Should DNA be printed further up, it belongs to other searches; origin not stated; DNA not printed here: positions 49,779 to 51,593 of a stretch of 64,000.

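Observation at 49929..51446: Stand-alone ABC/OLD-like ATPase with a C-terminal Rx4H (HEPN-like) motif instead of Toprim: candidate single-gene defence nuclease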

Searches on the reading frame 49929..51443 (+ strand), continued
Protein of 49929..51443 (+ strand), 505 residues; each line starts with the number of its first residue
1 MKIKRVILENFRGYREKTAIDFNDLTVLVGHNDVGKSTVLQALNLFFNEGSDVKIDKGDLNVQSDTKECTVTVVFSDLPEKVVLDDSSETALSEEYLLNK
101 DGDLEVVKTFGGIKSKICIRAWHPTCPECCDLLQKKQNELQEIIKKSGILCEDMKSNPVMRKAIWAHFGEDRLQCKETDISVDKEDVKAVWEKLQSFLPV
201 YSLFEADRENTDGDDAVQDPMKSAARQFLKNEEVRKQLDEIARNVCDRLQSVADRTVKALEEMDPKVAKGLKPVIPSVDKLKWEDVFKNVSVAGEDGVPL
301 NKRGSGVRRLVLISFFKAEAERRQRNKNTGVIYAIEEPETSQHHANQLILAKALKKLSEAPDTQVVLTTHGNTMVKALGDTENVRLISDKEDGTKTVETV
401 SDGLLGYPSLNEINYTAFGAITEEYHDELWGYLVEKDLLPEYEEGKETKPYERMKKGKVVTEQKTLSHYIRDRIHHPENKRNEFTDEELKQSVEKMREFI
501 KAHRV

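Call 65: search_dna_similar(query=window:49929-51443:+, collection=plasmids, mode=protein, max_evalue=1e-20, max_rows=25)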
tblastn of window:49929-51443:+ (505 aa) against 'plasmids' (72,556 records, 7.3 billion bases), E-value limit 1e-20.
Records with a match: 358; places in all: 369; records where one place covers at least 80% of the query: 223.
Best place of each record, by identity: <60% 358.
By first word of the organism name: Salmonella 100; Escherichia 99; Enterobacter 86; Citrobacter 19; Klebsiella 18; Lactiplantibacillus 8; Pediococcus 4; Raoultella 3; Leclercia 3; Latilactobacillus 2; and 16 more.
By predicted mobility (MOB-suite, as given by PLSDB): conjugative 292; non-mobilizable 42; mobilizable 24.
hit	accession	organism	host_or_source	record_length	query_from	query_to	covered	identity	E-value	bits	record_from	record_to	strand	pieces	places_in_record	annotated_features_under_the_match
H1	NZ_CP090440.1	Vibrio maritimus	Skeletonema costatum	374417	1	403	80%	42.2%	3e-85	294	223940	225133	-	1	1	ATP-binding protein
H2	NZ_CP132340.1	Janthinobacterium sp. J1-1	pure culture,Mixed solution of sediment ...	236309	1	406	80%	41.1%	7e-83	287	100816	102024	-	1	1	ATP-binding protein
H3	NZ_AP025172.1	Cupriavidus sp. P-10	-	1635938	1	402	80%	41.3%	6e-87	299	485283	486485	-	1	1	none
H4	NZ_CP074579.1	Pseudomonas syringae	Medicago sativa,plant stem,plant stem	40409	1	395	78%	42.0%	7e-89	305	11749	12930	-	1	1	ATP-binding protein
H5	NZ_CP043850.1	Micrococcus luteus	Homo sapiens,blood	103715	1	387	77%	42.4%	6e-83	288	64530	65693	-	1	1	ATP-binding protein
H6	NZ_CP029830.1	Azospirillum ramasamyi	single cell,Cow dung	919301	1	387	77%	42.0%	3e-76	268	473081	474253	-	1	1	ATP-binding protein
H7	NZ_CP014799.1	Salipiger profundus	single cell,environmental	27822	1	404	80%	40.2%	1e-78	275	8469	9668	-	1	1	ATP-binding protein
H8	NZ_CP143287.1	Lactiplantibacillus plantarum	cell culture,Chinese fermented cereal ...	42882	1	398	79%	39.2%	8e-74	261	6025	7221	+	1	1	ATP-binding protein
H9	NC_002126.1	Pediococcus pentosaceus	-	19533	6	395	77%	39.9%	2e-73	259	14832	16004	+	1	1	ATP-binding protein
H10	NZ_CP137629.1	Pediococcus pentosaceus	isolate,cucumber fermentation brine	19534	6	395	77%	39.9%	2e-73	259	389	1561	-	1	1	none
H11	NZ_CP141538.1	Enterobacter hormaechei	Homo sapiens,pure culture,feces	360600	1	405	80%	38.2%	2e-74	263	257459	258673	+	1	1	AAA family ATPase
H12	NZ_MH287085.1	Escherichia coli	pig,faces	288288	1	405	80%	38.0%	2e-74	263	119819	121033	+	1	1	none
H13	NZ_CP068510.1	Salmonella enterica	Pork at market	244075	1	405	80%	38.0%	3e-74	262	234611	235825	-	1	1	AAA family ATPase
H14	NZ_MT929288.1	Escherichia coli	-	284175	1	405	80%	38.0%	4e-74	262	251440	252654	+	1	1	AAA family ATPase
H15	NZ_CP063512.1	Escherichia coli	Homo sapiens,rectal swab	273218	1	405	80%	38.0%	5e-74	261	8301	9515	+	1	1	AAA family ATPase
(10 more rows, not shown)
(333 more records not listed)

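Call 66: search_dna_similar(query=window:49929-51443:+, collection=phages, mode=protein, max_evalue=1e-10, max_rows=20)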
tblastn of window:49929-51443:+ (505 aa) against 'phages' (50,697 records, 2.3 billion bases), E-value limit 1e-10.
Records with a match: 1; places in all: 1; records where one place covers at least 80% of the query: 1.
Best place of each record, by identity: <60% 1.
By first word of the organism name: Bacteriophage 1.
By host as written in the record: - 1.
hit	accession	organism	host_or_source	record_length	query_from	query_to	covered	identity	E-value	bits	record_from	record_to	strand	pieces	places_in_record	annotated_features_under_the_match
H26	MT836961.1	Bacteriophage sp.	human fecal samples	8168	1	502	99%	50.7%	1e-161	513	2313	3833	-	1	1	record has no annotation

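Call 67: get_annotated_region(hit=H13, flank=4000)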
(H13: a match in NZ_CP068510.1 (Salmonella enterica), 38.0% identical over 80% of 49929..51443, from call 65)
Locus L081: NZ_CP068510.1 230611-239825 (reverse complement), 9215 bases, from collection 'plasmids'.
description: Salmonella enterica subsp. enterica serovar Derby strain 19CS0402 plasmid pIncH1, complete sequence
organism: Salmonella enterica (NCBI taxid 28144)
taxonomy: Bacteria; Pseudomonadota; Gammaproteobacteria; Enterobacterales; Enterobacteriaceae; Salmonella; Salmonella enterica
host: -; source: Pork at market; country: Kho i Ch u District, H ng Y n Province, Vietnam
typing (MOB-suite, as given by PLSDB): conjugative; replicon IncHI1B; relaxase MOBH; mating-pair formation MPF_F
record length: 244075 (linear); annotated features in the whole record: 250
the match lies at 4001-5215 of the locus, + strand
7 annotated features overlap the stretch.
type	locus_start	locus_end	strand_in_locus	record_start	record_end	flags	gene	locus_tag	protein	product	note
CDS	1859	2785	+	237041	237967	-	-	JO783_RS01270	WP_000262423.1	hypothetical protein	-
CDS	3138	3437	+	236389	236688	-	-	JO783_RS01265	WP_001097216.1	helix-turn-helix transcriptional regulator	-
CDS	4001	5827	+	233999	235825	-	-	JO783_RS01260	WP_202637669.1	AAA family ATPase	-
CDS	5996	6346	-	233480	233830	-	-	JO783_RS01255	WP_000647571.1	DUF305 domain-containing protein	-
predicted_resistance_gene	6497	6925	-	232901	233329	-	silE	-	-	silver-binding protein SilE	predicted by amrfinderplus; class SILVER; identity 98.6%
predicted_resistance_gene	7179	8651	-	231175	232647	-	silS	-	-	copper/silver sensor histidine kinase SilS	predicted by amrfinderplus; class COPPER/SILVER; identity 98.78%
predicted_resistance_gene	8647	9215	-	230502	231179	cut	silR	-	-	copper/silver response regulator transcription factor SilR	predicted by amrfinderplus; class COPPER/SILVER; identity 97.79%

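Call 68: get_annotated_region(hit=H4, flank=4000)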
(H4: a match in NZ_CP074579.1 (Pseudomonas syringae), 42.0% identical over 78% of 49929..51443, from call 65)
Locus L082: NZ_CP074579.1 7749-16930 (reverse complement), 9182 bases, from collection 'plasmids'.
description: Pseudomonas syringae strain Susan2139 plasmid p_unamed1, complete sequence
organism: Pseudomonas syringae (NCBI taxid 317)
taxonomy: Bacteria; Pseudomonadota; Gammaproteobacteria; Pseudomonadales; Pseudomonadaceae; Pseudomonas; Pseudomonas syringae
host: -; source: Medicago sativa,plant stem,plant stem; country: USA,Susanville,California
typing (MOB-suite, as given by PLSDB): mobilizable; replicon rep_cluster_283; relaxase MOBP
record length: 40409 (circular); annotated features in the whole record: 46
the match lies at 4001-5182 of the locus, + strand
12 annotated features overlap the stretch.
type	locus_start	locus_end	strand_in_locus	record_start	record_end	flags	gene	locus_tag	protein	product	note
CDS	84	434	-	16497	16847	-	-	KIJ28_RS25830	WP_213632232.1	type II toxin-antitoxin system RelE/ParE family toxin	GO:0030541 - plasmid partitioning [Evidence IEA]; GO:0051290 - protein heterotetramerization [Evidence IEA]; GO:0009432 ...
CDS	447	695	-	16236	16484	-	-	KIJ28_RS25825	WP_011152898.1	type II toxin-antitoxin system prevent-host-death family antitoxin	GO:0008219 - cell death [Evidence IEA]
CDS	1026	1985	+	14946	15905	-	-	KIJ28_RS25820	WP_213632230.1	tyrosine-type recombinase/integrase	GO:0015074 - DNA integration [Evidence IEA]; GO:0006310 - DNA recombination [Evidence IEA]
CDS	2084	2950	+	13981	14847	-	-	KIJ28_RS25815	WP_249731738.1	HAD family hydrolase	-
CDS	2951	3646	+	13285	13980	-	-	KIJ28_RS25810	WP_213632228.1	hypothetical protein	-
CDS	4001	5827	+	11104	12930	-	-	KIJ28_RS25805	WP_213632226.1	ATP-binding protein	-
CDS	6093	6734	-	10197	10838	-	-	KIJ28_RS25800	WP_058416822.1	SOS response-associated peptidase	GO:0018142 - obsolete protein-DNA covalent cross-linking [Evidence IEA]; GO:0009432 - SOS response [Evidence IEA]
CDS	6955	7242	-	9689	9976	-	-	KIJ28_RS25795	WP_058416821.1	hypothetical protein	-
CDS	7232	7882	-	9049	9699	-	-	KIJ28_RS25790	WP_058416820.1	AAA family ATPase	-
CDS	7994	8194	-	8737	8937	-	-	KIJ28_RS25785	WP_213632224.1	hypothetical protein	-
CDS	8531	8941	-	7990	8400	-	-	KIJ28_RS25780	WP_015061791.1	hypothetical protein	-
CDS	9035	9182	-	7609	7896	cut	-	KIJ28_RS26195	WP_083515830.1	hypothetical protein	-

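Call 69: get_annotated_region(hit=H8, flank=4000)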
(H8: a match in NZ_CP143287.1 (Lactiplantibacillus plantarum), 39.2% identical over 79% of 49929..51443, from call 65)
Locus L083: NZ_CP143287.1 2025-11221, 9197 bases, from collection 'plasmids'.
description: Lactiplantibacillus plantarum strain CGMCC 14177 plasmid unnamed2, complete sequence
organism: Lactiplantibacillus plantarum (NCBI taxid 1590)
taxonomy: Bacteria; Bacillota; Bacilli; Lactobacillales; Lactobacillaceae; Lactiplantibacillus; Lactiplantibacillus plantarum
host: -; source: cell culture,Chinese fermented cereal foods; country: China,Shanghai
typing (MOB-suite, as given by PLSDB): conjugative; replicon rep_cluster_172,rep_cluster_707; relaxase MOBP,MOBQ; mating-pair formation MPF_T
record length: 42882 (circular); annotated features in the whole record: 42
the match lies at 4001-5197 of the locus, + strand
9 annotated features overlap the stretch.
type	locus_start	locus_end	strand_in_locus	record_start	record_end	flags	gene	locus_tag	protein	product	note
CDS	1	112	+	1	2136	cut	topB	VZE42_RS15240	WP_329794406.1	DNA topoisomerase III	GO:0006265 - DNA topological change [Evidence IEA]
CDS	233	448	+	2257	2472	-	-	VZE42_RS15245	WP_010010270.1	hypothetical protein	-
CDS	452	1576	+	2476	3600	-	-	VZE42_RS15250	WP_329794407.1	hypothetical protein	-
CDS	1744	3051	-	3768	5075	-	dcm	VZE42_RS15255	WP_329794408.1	DNA (cytosine-5-)-methyltransferase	GO:0006304 - DNA modification [Evidence IEA]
CDS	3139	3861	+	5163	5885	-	-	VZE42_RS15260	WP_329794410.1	PmeII family type II restriction endonuclease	-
CDS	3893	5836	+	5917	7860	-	-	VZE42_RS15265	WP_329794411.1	ATP-binding protein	-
CDS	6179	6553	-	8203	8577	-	-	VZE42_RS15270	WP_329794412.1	type II toxin-antitoxin system mRNA interferase toxin, RelE/StbE family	-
CDS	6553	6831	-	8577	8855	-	-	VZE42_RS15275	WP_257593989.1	type II toxin-antitoxin system Phd/YefM family antitoxin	-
CDS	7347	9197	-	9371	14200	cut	pulA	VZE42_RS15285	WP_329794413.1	type I pullulanase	-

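Call 70: search_protein_families(library=pfam, proteins=[L081:4001-5824:+, L082:4001-5824:+, L083:3893-5833:+], max_evalue=0.01)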
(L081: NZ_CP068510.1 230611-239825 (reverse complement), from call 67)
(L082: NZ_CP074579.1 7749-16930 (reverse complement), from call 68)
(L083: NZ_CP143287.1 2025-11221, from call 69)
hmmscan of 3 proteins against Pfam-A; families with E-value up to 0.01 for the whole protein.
L081:4001-5824:+ (608 aa): 8 families
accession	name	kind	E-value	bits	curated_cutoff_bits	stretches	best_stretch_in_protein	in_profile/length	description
PF13175.12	AAA_15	-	6e-67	227.3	32.1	1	1-375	1-373/374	AAA ATPase domain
PF13304.12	AAA_21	-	1.7e-12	48.5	27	2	294-375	228-302/304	AAA domain, putative AbiEii toxin, Type IV TA system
PF13476.12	AAA_23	-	6.8e-09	37.1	27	1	5-87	1-69/201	AAA domain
PF11398.14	DUF2813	-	1.1e-08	35.3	21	1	1-51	1-49/372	Protein of unknown function (DUF2813)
PF20469.4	OLD-like_TOPRIM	-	1.4e-06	29.2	23.2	1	423-494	3-67/67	Overcoming lysogenization defect protein-like, TOPRIM domain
PF02463.25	SMC_N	-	5.4e-06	26.4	40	1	3-48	2-48/220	RecF/RecN/SMC N terminal domain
PF13555.12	AAA_29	-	0.00013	22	27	1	3-48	1-46/61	P-loop containing region of AAA domain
PF13514.12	AAA_27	-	0.0057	16.7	22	0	1-46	1-48/206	AAA domain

L082:4001-5824:+ (608 aa): 5 families
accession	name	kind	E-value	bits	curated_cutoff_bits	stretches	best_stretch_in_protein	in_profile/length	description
PF13175.12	AAA_15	-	2.6e-79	268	32.1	1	1-375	1-374/374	AAA ATPase domain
PF13304.12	AAA_21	-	9.3e-18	65.8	27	2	248-374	192-302/304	AAA domain, putative AbiEii toxin, Type IV TA system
PF11398.14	DUF2813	-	1e-11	45.3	21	2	1-65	1-66/372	Protein of unknown function (DUF2813)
PF13476.12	AAA_23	-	7.7e-07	30.4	27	1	6-56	2-52/201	AAA domain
PF02463.25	SMC_N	-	0.00019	21.4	40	1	3-47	2-48/220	RecF/RecN/SMC N terminal domain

L083:3893-5833:+ (647 aa): 8 families
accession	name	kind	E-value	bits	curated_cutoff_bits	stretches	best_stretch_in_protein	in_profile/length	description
PF13175.12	AAA_15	-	4e-71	241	32.1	1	37-408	1-369/374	AAA ATPase domain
PF13304.12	AAA_21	-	1e-12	49.2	27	1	61-408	1-298/304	AAA domain, putative AbiEii toxin, Type IV TA system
PF02463.25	SMC_N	-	5.2e-09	36.3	40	1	39-114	2-82/220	RecF/RecN/SMC N terminal domain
PF13476.12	AAA_23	-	1.2e-08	36.3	27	1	41-288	1-176/201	AAA domain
PF13555.12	AAA_29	-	7.8e-08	32.4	27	1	39-83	1-46/61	P-loop containing region of AAA domain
PF11398.14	DUF2813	-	1.5e-07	31.6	21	1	37-95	1-60/372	Protein of unknown function (DUF2813)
PF20469.4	OLD-like_TOPRIM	-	0.0017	19.3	23.2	1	457-528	4-67/67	Overcoming lysogenization defect protein-like, TOPRIM domain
PF03193.22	RsgA_GTPase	-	0.0032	17.7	30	0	33-87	80-134/174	RsgA GTPase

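Call 71: predict_structure(alignment_id=A6)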
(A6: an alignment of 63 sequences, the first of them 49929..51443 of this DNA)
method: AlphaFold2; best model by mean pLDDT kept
length: 505 residues; sequences in the alignment: 63
mean_pLDDT: 84.4   pTM: 0.75
mean pLDDT of the five models: 84.4, 84.0, 82.3, 81.9, 81.5
residues with pLDDT >= 90: 211; 70-90: 222; 50-70: 60; < 50: 12
segments of 3 or more residues with pLDDT < 50: 208-217
pLDDT, mean of each block of 10 residues (from residue 1): 94 90 94 88 83 62 80 93 84 93 95 85 89 90 93 91 89 89 89 89 66 47 70 82 87 83 79 79 71 63 65 70 68 84 77 88 90 84 89 85 84 90 96 96 95 89 96 92 95 97 90
secondary structure, 60 per line:
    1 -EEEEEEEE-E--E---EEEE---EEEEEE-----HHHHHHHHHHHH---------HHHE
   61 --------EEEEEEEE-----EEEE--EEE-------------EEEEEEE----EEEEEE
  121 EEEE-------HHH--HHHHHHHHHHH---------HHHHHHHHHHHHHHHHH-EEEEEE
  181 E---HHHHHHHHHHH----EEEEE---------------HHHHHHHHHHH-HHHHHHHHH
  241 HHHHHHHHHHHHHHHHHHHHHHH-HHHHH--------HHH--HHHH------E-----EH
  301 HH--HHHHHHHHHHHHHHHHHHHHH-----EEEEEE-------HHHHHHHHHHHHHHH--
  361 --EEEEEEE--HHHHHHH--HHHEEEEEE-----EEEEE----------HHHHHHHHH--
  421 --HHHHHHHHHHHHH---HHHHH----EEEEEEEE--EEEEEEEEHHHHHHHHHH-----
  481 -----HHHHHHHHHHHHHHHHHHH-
elements in order: E2-9 E18-21 E25-30 H36-47 E69-76 E82-85 E88-90 E104-110 E115-124 H137-147 H157-173 E175-181 H185-195 E200-204 H220-230 H232-263 H265-269 H283-286 H305-325 E331-336 H344-358 E363-369 H372-378 E384-389 E395-399 H410-418 H423-435 H439-443 E448-455 E458-465 H466-475 H486-504

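Call 75: fold_search(model_id=the predicted structure, library=pdb)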
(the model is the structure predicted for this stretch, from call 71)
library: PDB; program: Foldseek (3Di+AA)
matches with E <= 10: 1184; with E <= 0.001: 195
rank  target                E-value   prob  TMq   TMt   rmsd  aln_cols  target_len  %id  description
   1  6p74                  4.7e-13  1.00  0.41  0.41  10.8       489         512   15  OLD nuclease from Thermus Scotoductus (released 2020-01-29)
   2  8x5i_D                4.6e-11  1.00  0.40  0.37  11.4       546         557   15  Structure of ATP/Mg2+ bound Gabija GajA (released 2024-02-28)
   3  8x5i_B                6.6e-11  1.00  0.39  0.36  11.3       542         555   15  Structure of ATP/Mg2+ bound Gabija GajA (released 2024-02-28)
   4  8sm3_A                7.8e-11  1.00  0.40  0.38  10.9       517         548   14  Structure of Bacillus cereus VD045 Gabija GajA-GajB Complex (released 2023-11-22)
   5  9kjx_B                1.2e-10  1.00  0.37  0.36  15.4       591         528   14  Cryo-EM structure of the Retron-Eco7 complex (state 1) (released 2025-11-12)
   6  9kjz_B                1.2e-10  1.00  0.35  0.34  16.2       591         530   14  Cryo-EM structure of the Retron-Eco7 complex (state 3) (released 2025-11-12)
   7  8eea_C                1.4e-10  1.00  0.39  0.43  15.5       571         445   13  Structure of E.coli Septu (PtuAB) complex (released 2023-12-27)
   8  9kjy_D                1.5e-10  1.00  0.37  0.35  12.6       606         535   14  Cryo-EM structure of the Retron-Eco7 complex (state 2) (released 2025-11-12)
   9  8u7i_A                1.7e-10  1.00  0.42  0.35  10.6       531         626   15  Structure of the phage immune evasion protein Gad1 bound to the Gabija GajAB complex (released 2023-11-22)
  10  9l7p_A                1.7e-10  1.00  0.36  0.34  14.1       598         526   14  Cryo-EM structure of retron Ec78 system complex (released 2025-12-10)
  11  8rok_A                2.2e-10  1.00  0.38  0.49  14.9       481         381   13  Human cohesin SMC3-HD(EQ)/RAD21-N complex - ATP-Mg-bound conformation - Form 1 (released 2024-09-11)
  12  9n69_D                2.5e-10  1.00  0.37  0.43  12.5       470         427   14  Structure of the retron IA complex with HNH nuclease in the "down" orientation (released 2025-04-23)
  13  8eea_B                2.6e-10  1.00  0.35  0.46  16.8       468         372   15  Structure of E.coli Septu (PtuAB) complex (released 2023-12-27)
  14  8eea_A                2.6e-10  1.00  0.35  0.45  16.6       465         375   14  Structure of E.coli Septu (PtuAB) complex (released 2023-12-27)
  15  9kjx_C                2.9e-10  1.00  0.36  0.34  13.1       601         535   14  Cryo-EM structure of the Retron-Eco7 complex (state 1) (released 2025-11-12)
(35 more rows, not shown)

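Call 83: find_encoding_contigs(protein=P0006, flank=8000, max_places=2)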
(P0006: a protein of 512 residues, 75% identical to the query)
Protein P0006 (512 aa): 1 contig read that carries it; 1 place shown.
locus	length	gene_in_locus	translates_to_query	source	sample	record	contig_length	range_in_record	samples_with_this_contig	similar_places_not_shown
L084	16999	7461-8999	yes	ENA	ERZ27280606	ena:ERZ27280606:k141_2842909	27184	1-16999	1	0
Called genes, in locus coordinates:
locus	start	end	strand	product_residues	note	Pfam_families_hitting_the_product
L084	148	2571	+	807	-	PF00521:DNA_topoisoIV, PF03989:DNA_gyraseA_C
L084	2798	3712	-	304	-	-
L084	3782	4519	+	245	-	-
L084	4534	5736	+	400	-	PF01702:TGT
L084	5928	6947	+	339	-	PF00389:2-Hacid_dh, PF02826:2-Hacid_dh_C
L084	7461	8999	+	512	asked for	PF02463:SMC_N (weak), PF11398:DUF2813 (weak), PF13175:AAA_15, PF13476:AAA_23, PF13304:AAA_21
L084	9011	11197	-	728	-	-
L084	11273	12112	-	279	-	-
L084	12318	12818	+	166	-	-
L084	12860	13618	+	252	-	PF00578:AhpC-TSA, PF08534:Redoxin, PF10417:1-cysPrx_C (weak)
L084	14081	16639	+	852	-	PF00580:UvrD-helicase, PF13245:AAA_19, PF13361:UvrD_C (weak), PF13538:UvrD_C_2 (faint)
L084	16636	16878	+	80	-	-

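Call 84: find_encoding_contigs(protein=P0002, flank=8000, max_places=2)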
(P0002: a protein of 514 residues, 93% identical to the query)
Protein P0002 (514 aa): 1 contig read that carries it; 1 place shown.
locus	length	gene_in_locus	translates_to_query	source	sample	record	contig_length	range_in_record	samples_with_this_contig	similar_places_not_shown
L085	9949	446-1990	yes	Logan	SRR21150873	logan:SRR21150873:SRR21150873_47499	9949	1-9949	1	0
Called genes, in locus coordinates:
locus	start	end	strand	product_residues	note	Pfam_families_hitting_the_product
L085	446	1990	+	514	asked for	PF02463:SMC_N (weak), PF11398:DUF2813 (weak), PF13175:AAA_15, PF13476:AAA_23, PF13304:AAA_21 (weak)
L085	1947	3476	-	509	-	-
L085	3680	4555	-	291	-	-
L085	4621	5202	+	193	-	-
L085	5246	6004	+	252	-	PF00578:AhpC-TSA, PF08534:Redoxin, PF10417:1-cysPrx_C (weak)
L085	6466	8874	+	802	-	PF00580:UvrD-helicase, PF13245:AAA_19, PF13361:UvrD_C (weak), PF13538:UvrD_C_2 (faint)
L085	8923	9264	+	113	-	PF04347:FliO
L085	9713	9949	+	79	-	?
